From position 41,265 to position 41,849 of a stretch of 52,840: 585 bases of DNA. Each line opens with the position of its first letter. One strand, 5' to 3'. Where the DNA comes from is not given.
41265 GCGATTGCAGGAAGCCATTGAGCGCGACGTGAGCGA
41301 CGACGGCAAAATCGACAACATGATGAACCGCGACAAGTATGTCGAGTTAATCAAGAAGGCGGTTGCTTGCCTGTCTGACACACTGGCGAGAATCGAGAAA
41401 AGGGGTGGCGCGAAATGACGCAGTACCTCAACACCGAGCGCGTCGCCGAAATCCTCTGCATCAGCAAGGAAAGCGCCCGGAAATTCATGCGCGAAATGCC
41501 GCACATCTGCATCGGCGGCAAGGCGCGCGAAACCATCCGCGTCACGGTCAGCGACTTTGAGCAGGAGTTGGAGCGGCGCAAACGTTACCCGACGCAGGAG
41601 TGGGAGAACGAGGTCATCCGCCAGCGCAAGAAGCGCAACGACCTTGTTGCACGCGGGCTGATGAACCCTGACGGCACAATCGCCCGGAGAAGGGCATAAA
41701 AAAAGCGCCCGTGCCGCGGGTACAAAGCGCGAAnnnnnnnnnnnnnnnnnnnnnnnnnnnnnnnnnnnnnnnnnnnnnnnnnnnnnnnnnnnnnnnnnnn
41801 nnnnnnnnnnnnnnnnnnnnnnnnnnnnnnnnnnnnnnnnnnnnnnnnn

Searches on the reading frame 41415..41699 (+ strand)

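Call 98: search_protein_families(library=pfam, proteins=[window:41415-41699:+], max_evalue=0.01)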
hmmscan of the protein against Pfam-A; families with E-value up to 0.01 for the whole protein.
window:41415-41699:+ (94 aa): 1 family
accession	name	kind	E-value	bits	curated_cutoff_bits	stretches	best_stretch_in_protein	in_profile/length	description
PF09226.17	Endonuc-HincII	-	0.0091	15.8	23.7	1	12-78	169-235/247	Restriction endonuclease HincII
